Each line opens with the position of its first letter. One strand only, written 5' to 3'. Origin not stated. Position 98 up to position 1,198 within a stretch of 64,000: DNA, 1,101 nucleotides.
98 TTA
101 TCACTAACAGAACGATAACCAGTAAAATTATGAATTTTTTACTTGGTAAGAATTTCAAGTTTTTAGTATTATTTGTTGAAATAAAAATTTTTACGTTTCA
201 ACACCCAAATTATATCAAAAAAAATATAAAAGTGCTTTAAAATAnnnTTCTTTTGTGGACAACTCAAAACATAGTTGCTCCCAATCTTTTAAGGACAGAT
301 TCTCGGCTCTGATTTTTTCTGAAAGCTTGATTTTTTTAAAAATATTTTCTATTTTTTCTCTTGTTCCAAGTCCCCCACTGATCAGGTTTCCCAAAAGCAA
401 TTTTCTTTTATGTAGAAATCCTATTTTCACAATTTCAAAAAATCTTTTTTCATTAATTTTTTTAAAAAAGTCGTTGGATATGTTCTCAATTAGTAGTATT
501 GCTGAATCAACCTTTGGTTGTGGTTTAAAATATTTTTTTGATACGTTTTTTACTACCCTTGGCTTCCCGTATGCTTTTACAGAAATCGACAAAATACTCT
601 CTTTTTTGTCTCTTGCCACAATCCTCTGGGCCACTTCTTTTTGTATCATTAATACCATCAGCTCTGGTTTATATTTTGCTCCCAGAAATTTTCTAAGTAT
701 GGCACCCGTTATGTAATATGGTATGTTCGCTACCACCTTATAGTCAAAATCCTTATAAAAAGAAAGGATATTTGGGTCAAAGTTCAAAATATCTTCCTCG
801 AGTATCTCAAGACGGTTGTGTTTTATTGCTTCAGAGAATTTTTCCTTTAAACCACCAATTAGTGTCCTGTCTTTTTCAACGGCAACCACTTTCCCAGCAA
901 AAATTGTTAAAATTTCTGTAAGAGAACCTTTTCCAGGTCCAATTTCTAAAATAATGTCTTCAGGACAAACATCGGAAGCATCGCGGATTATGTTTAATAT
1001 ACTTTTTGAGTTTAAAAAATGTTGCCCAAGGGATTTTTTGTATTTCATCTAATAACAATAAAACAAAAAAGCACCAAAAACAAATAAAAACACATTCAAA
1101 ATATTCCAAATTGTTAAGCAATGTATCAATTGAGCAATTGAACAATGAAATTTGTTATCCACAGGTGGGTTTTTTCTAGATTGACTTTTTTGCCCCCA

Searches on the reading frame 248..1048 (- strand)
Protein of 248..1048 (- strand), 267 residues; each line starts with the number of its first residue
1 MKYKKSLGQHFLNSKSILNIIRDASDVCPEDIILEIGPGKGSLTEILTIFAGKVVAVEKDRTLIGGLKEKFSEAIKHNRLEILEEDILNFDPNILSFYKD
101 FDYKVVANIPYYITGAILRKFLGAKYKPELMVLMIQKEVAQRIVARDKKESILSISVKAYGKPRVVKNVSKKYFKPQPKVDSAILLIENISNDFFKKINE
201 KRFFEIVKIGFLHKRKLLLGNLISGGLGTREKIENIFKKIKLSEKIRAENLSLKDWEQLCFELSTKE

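Call 29: find_encoding_contigs(protein=window:248-1048:-, flank=3000, max_places=10)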
Protein window:248-1048:- (267 aa): 4 contigs read that carry it; 4 places shown.
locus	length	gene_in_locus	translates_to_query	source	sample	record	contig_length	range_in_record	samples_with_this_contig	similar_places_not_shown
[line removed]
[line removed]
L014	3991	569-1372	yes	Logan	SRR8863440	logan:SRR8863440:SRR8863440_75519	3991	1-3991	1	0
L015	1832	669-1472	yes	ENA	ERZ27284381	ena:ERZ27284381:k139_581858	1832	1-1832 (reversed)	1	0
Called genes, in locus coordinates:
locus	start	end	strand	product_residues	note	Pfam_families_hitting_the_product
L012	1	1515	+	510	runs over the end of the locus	PF05362:Lon_C (weak), PF13541:ChlI, PF01078:Mg_chelatase, PF07728:AAA_5, PF00493:MCM (weak), PF13335:Mg_chelatase_C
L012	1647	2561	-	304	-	PF01476:LysM, PF23473:LysM3_LYK4_5 (weak), PF01476:LysM (weak), PF01551:Peptidase_M23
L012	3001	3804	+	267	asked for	PF00398:RrnaAD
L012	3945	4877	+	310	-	PF18884:TSP3_bac (faint)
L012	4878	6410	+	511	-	?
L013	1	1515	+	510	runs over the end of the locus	PF05362:Lon_C (weak), PF13541:ChlI, PF01078:Mg_chelatase, PF07728:AAA_5, PF00493:MCM (weak), PF13335:Mg_chelatase_C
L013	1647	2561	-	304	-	PF01476:LysM, PF23473:LysM3_LYK4_5 (weak), PF01476:LysM (weak), PF01551:Peptidase_M23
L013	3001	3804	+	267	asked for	PF00398:RrnaAD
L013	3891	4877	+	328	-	PF18884:TSP3_bac (faint)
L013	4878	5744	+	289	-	?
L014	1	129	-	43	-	?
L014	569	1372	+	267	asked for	PF00398:RrnaAD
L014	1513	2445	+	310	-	PF18884:TSP3_bac (faint)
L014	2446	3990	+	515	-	?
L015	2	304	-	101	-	?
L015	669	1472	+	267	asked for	PF00398:RrnaAD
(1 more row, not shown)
